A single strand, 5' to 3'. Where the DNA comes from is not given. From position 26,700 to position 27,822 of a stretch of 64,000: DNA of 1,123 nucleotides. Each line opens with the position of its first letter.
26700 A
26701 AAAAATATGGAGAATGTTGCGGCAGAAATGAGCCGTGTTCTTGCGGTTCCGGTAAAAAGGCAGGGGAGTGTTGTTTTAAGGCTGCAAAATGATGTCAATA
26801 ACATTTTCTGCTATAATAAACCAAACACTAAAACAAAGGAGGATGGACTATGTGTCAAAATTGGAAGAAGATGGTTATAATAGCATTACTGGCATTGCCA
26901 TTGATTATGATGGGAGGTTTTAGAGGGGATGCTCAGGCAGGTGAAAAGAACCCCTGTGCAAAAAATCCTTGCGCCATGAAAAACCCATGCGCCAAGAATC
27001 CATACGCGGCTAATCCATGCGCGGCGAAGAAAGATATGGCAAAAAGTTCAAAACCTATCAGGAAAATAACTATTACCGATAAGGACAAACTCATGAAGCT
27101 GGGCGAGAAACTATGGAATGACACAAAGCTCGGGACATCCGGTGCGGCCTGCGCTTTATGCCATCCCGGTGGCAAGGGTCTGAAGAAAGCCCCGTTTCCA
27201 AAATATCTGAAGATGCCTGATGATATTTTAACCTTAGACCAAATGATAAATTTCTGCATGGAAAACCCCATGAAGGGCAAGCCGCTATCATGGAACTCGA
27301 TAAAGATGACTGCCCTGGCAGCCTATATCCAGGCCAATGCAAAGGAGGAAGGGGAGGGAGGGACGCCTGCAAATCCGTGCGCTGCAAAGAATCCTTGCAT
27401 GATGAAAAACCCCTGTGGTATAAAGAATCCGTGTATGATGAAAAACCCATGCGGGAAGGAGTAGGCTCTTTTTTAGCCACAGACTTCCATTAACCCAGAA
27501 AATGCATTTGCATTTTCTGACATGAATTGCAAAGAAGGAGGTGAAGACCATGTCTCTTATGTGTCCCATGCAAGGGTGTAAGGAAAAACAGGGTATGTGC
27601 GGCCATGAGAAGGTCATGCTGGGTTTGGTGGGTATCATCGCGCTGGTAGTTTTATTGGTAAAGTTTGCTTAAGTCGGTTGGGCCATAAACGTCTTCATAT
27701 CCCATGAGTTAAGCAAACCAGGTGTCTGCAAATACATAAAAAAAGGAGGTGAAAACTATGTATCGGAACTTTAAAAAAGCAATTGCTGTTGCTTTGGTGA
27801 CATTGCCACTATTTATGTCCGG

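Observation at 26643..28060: Secreted KNPC-cysteine-repeat proteins (cytochrome c and SmbP-like) plus two Cys-rich mini-ORFs: candidate undescribed periplasmic soft-metal module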

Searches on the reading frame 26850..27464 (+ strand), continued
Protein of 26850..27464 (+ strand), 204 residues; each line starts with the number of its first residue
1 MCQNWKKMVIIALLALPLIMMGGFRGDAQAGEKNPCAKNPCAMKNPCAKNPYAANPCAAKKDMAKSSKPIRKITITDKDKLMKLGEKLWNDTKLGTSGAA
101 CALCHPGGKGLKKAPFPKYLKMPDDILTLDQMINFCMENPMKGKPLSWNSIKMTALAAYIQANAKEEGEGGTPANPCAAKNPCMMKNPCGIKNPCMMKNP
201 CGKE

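Call 24: search_solved_structures(query=A1, max_evalue=1, show_alignments=4)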
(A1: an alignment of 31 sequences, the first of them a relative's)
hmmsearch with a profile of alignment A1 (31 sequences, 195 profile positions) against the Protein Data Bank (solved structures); distinct sequences matched with E-value up to 1: 35.
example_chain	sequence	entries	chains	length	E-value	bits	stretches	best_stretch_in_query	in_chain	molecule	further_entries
1h31_A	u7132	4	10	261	4.3e-12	49.2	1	77-158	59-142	DIHEME CYTOCHROME C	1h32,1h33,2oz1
2c1d_A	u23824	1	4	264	5.3e-07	32.6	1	83-159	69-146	SOXA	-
4wq7_A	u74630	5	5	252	0.00093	22.1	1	91-156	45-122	Thiosulfate dehydrogenase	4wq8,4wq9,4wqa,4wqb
4wqc_A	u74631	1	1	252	0.00093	22.1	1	91-156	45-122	Thiosulfate dehydrogenase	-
4wqd_A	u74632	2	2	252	0.00093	22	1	91-156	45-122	Thiosulfate dehydrogenase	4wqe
4v2k_A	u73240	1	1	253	0.00093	22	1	91-156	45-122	THIOSULFATE DEHYDROGENASE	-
1iqc_A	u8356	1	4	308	0.0064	19.3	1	66-100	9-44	di-heme peroxidase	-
8k5o_C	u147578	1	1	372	0.01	18.7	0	53-101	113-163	Photosynthetic reaction center cytochrome c subunit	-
1eb7_A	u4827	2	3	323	0.011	18.5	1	66-103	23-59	CYTOCHROME C551 PEROXIDASE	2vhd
6e1c_A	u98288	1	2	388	0.089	15.6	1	73-105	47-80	Di-heme enzyme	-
1etp_A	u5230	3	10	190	0.096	15.5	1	74-113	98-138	CYTOCHROME C4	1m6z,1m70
6q2u_A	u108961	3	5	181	0.15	14.8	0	74-112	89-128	Cytochrome c4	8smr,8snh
2c1u_A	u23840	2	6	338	0.17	14.6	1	72-102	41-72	DI-HAEM CYTOCHROME C PEROXIDASE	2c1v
6v59_A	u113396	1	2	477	0.19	14.5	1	72-107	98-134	Di-haem cytochrome c peroxidase family protein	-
6nx0_A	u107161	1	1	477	0.19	14.5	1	72-107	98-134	Di-haem cytochrome c peroxidase family protein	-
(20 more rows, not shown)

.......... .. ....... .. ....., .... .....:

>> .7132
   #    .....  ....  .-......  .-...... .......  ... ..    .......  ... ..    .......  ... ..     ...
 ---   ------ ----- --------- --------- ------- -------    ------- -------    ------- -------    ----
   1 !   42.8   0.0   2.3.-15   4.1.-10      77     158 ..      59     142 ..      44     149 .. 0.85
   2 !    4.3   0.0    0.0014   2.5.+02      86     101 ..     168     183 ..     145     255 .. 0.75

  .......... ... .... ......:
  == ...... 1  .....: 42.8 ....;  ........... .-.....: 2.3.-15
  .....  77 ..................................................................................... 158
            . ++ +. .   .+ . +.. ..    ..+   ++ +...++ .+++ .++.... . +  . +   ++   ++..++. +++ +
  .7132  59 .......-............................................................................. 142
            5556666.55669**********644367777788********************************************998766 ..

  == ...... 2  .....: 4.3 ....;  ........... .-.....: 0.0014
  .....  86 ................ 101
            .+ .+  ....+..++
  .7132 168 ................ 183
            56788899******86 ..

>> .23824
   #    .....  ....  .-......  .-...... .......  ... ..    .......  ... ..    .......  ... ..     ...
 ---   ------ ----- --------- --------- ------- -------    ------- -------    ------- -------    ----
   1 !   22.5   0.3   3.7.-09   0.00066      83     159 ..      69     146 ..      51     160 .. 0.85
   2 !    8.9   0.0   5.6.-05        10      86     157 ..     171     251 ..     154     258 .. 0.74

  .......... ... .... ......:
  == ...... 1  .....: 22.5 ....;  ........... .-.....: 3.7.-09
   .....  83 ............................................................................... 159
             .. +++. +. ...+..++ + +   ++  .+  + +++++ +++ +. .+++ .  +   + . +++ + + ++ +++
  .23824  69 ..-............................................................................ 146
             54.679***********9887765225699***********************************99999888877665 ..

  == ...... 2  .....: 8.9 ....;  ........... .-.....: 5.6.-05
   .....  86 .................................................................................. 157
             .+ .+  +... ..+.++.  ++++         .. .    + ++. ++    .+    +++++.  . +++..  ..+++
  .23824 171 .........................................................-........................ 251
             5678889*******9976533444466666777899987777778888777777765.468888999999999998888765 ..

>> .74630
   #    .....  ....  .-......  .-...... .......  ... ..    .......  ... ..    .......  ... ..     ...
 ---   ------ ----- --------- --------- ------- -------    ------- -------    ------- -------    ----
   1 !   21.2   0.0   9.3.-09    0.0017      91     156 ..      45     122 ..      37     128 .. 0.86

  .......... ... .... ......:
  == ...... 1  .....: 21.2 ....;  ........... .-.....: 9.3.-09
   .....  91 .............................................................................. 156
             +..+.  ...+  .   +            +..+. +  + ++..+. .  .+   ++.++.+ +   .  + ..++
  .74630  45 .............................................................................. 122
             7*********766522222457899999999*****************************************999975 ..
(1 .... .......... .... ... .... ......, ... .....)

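Call 25: find_related_loci(query=A1, collection=genome_contigs, flank=10000)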
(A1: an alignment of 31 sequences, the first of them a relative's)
Query A1 (204 aa) in genome_contigs; peptide patterns used: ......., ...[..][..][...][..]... (x = any residue, [..] = any of these).
183 stretches matched a pattern; 63 encode a relative of the query (tblastn E <= 1e-3); 63 distinct loci.
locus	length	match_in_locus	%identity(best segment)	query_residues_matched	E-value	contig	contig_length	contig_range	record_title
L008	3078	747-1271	68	1-195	1e-77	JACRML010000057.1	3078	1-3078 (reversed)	MAG: Deltaproteobacteria bacterium isolate NC_groundwater_1906_Pr3_S2p5_42_12 SR2-18-S2p5_coassembly_scaffold_138057, wh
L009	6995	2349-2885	65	1-195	4e-77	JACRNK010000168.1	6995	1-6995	MAG: Deltaproteobacteria bacterium isolate NC_groundwater_1933_Pr3_S-0.2um_44_5 scaffold_420045, whole genome shotgun se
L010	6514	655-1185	67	1-202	2e-76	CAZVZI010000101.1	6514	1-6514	MAG TPA_asm: uncultured Thermodesulfobacteriota bacterium isolate SRP062349_co5_66 genome assembly, contig: NODE_7347_le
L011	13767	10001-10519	63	1-204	2e-75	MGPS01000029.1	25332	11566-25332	MAG: Deltaproteobacteria bacterium GWC2_42_11 gwc2_scaffold_2241, whole genome shotgun sequence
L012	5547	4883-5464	66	4-204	9e-75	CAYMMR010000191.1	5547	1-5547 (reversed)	MAG TPA_asm: uncultured Nitrospinota bacterium isolate binchicken_co21_483 genome assembly, contig: NODE_18450_length_55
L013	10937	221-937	62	1-202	3e-74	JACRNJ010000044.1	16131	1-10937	MAG: Deltaproteobacteria bacterium isolate NC_groundwater_1932_Pr3_S-0.2um_42_6 scaffold_85311, whole genome shotgun seq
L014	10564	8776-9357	64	1-200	6e-73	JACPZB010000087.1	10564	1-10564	MAG: Deltaproteobacteria bacterium isolate NC_groundwater_878_Pr1_S2p5_43_21 Montesol18_S2p5_coassembly_scaffold_908249,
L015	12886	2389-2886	65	1-192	1e-71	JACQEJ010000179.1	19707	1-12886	MAG: Deltaproteobacteria bacterium isolate NC_groundwater_1018_Pr1_S-0.65um_46_20 Montesol18_Sp65_coassembly_scaffold_14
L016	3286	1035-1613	70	1-204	7e-72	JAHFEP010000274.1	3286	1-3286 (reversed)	MAG: Nitrospirae bacterium isolate nzgw271 NODE_103415_length_3287_cov_3.887239, whole genome shotgun sequence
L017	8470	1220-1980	60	4-204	8e-69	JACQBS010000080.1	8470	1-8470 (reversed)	MAG: Nitrospinota bacterium isolate NC_groundwater_948_Pr1_S-0.2um_39_25 Montesol18-Sp2_coassembly_scaffold_502268, whol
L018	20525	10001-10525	58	9-202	4e-66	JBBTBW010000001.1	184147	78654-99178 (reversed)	MAG: Deltaproteobacteria bacterium isolate H41-bin279_1 H41_bin279_1_000000000001, whole genome shotgun sequence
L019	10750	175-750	60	10-203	6e-66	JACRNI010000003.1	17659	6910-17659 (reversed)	MAG: Deltaproteobacteria bacterium isolate NC_groundwater_1931_Pr3_S-0.2um_41_6 scaffold_97750, whole genome shotgun seq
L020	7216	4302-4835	68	1-204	1e-63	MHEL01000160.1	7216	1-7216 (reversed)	MAG: Nitrospirae bacterium RBG_19FT_COMBO_42_15 rbg_19ft_combo_scaffold_7853, whole genome shotgun sequence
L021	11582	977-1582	61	33-204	6e-63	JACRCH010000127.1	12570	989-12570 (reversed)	MAG: Deltaproteobacteria bacterium isolate NC_groundwater_1641_Pr3_B-0.1um_55_74 SR-2_scaffold_141_3447985, whole genome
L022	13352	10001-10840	57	5-202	1e-62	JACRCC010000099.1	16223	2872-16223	MAG: Deltaproteobacteria bacterium isolate NC_groundwater_1636_Pr3_B-0.1um_54_17 SR-2_scaffold_141_3997141, whole genome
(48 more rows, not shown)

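Call 45: predict_structure(alignment_id=A1)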
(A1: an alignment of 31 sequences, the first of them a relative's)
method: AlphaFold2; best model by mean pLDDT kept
length: 204 residues; sequences in the alignment: 31
mean_pLDDT: 70.0   pTM: 0.51
mean pLDDT of the five models: 70.0, 69.9, 67.8, 63.7, 54.7
residues with pLDDT >= 90: 63; 70-90: 38; 50-70: 50; < 50: 53
segments of 3 or more residues with pLDDT < 50: 25-27, 29-34, 36-39, 42-55, 179-193, 195-199, 201-204
pLDDT, mean of each block of 10 residues (from residue 1): 71 74 51 44 47 50 58 86 97 95 90 73 72 93 94 95 77 50 45 47 45
secondary structure, 60 per line:
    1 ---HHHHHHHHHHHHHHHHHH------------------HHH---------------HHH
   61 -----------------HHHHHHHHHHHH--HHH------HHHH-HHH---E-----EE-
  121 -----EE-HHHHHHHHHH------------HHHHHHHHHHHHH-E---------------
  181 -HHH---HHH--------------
elements in order: H4-21 H78-89 H101-104 H129-138 H151-163

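Call 53: fold_search(model_id=the predicted structure, library=pdb)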
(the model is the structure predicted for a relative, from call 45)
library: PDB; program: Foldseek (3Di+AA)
matches with E <= 10: 67; with E <= 0.001: 2
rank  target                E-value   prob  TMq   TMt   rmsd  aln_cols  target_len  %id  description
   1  4wqc                  7.4e-04  1.00  0.38  0.34   6.0       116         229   23  Thiosulfate dehydrogenase (TsdA) from Allochromatium vinosum - K208N mutant (released 2015-02-18)
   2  4wqd                  8.4e-04  1.00  0.38  0.34   6.0       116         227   23  Thiosulfate dehydrogenase (TsdA) from Allochromatium vinosum - K208G mutant (released 2015-02-18)
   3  1h31_A                1.0e-03  1.00  0.38  0.30   5.7       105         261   28  Oxidised SoxAX complex from Rhodovulum sulfidophilum (released 2002-11-07)
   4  2c1d_A                1.2e-03  1.00  0.37  0.29   6.9       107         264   20  Crystal structure of SoxXA from P. pantotrophus (released 2005-10-06)
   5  4wq7                  1.8e-03  1.00  0.37  0.33   5.8       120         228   21  Thiosulfate dehydrogenase (TsdA) from Allochromatium vinosum - "as isolated" form (released 2015-02-18)
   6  4v2k                  2.1e-03  1.00  0.37  0.33   6.0       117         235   24  Crystal structure of the thiosulfate dehydrogenase TsdA in complex with thiosulfate (released 2015-02-18)
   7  4wqa                  2.5e-03  1.00  0.38  0.34   6.0       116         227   23  Thiosulfate dehydrogenase (TsdA) from Allochromatium vinosum - tetrathionate co-crystallization (released 2015-02-18)
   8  4wq8                  2.8e-03  1.00  0.38  0.35   6.0       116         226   23  Thiosulfate dehydrogenase (TsdA) from Allochromatium vinosum - tetrathionate soak (released 2015-02-18)
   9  4wq9                  3.2e-03  1.00  0.38  0.34   6.0       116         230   23  Thiosulfate dehydrogenase (TsdA) from Allochromatium vinosum - dithionite soak (released 2015-02-18)
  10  5lo9_A                3.2e-03  1.00  0.36  0.17  18.1       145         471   20  Thiosulfate dehydrogenase (TsdBA) from Marichromatium purpuratum - "as isolated" form (released 2016-10-12)
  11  5lo9_B                1.6e-02  1.00  0.36  0.17   8.1       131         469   20  Thiosulfate dehydrogenase (TsdBA) from Marichromatium purpuratum - "as isolated" form (released 2016-10-12)
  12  3oa8_A                4.5e-02  1.00  0.37  0.33   5.7       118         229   18  Diheme SoxAX (released 2011-05-18)
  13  3ocd_A                5.4e-02  1.00  0.33  0.30   5.9       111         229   22  Diheme SoxAX - C236M mutant (released 2011-05-18)
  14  5c2v_C                1.8e-01  0.96  0.33  0.22   4.5       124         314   21  Kuenenia stuttgartiensis Hydrazine Synthase (released 2015-10-14)
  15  9qdt                  5.6e-01  0.60  0.28  0.15   9.9       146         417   18  Cytochrome c peroxidase YhjA (released 2025-07-30)
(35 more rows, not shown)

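Call 57: search_protein_families(library=pfam, alignment_id=A4, max_evalue=0.0001)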
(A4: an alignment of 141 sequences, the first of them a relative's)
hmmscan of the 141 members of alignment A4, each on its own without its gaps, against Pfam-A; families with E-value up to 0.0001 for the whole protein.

A. member 1, L043:2605-3282:+ (226 aa): 3 families
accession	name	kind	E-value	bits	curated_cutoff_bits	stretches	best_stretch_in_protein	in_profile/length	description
PF00027.35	cNMP_binding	-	2.1e-22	79.3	27.5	1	33-120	2-89/89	Cyclic nucleotide-binding domain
PF13545.12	HTH_Crp_2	-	3.9e-18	65.6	27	1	153-226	2-70/70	Crp-like helix-turn-helix domain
PF00325.26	Crp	-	1.6e-07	31.4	21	1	177-208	1-32/32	Bacterial regulatory proteins, crp family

B. families by the number of members that match (of 141 scanned): 232 families (the first 25 are shown)
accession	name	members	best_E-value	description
PF00072.30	Response_reg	5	1.6e-27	Response regulator receiver domain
PF04055.27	Radical_SAM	4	6.3e-33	Radical SAM superfamily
PF13847.12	Methyltransf_31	3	6.8e-31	Methyltransferase domain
PF13649.12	Methyltransf_25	3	4.4e-23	Methyltransferase domain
PF08241.18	Methyltransf_11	3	2.1e-22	Methyltransferase domain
PF00581.25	Rhodanese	3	7.9e-21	Rhodanese-like domain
PF08242.18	Methyltransf_12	3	1.2e-13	Methyltransferase domain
PF08281.18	Sigma70_r4_2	3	1.7e-13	Sigma-70, region 4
PF13426.13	PAS_9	3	4e-13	PAS domain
PF00512.31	HisKA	3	2.1e-12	His Kinase A (phospho-acceptor) domain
PF13489.12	Methyltransf_23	3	1.6e-10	Methyltransferase domain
PF00005.33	ABC_tran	2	1.4e-47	ABC transporter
PF02683.22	DsbD_TM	2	1.5e-40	Cytochrome C biogenesis protein transmembrane domain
PF08369.16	PCP_red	2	4e-32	Proto-chlorophyllide reductase 57 kD subunit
PF13487.12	HD_5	2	1.9e-29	HD domain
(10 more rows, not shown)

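Call 83: find_related_loci(query=A6, collection=metagenome_contigs, flank=5000)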
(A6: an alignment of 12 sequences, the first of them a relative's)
Query A6 (397 aa) in metagenome_contigs; peptide patterns used: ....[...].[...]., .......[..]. (x = any residue, [..] = any of these).
600 stretches matched a pattern (row limit reached: there are more); 564 encode a relative of the query (tblastn E <= 1e-3); the best 80 are kept; 80 distinct loci.
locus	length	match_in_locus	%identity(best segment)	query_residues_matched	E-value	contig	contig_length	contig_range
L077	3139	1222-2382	51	1-386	4e-143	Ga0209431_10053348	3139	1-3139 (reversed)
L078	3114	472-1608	51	1-386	9e-141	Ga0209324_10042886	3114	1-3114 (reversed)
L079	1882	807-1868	50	2-353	2e-136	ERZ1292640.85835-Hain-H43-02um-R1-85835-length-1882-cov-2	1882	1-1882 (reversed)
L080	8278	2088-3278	46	1-382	9e-123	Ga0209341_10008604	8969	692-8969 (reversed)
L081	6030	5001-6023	51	5-353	3e-122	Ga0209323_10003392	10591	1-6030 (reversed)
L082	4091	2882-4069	46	9-384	3e-119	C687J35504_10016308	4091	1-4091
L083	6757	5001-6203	47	2-387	1e-116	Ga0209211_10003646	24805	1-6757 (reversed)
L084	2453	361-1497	46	6-386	7e-118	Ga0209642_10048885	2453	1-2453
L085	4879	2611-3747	47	6-377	1e-112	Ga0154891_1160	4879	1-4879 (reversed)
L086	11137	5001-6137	45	10-382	4e-111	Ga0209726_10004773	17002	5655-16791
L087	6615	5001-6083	48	23-384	5e-109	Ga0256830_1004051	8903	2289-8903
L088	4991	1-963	52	65-389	4e-108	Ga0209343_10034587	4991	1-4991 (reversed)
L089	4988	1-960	52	66-389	1e-107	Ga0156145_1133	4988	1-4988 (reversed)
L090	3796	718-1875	41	12-386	6e-98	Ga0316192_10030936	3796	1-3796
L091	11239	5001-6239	39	1-394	2e-92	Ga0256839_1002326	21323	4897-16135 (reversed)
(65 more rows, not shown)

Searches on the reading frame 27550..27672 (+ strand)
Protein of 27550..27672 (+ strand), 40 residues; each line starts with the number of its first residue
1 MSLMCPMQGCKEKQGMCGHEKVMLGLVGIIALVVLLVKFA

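Call 5: search_protein_families(library=pfam, proteins=[window:27550-27672:+], max_evalue=0.1)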
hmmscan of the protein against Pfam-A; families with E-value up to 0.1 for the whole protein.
window:27550-27672:+ (40 aa): 0 families

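Call 6: search_protein_families(library=ncbifam, proteins=[window:27550-27672:+], max_evalue=0.1)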
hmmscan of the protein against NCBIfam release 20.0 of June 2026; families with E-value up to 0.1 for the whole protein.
window:27550-27672:+ (40 aa): 0 families

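Call 72: search_protein_families(library=ncbifam, proteins=[window:27550-27669:+], max_evalue=0.1)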
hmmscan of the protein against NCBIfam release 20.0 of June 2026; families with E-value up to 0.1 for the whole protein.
seq(40 aa): 0 families
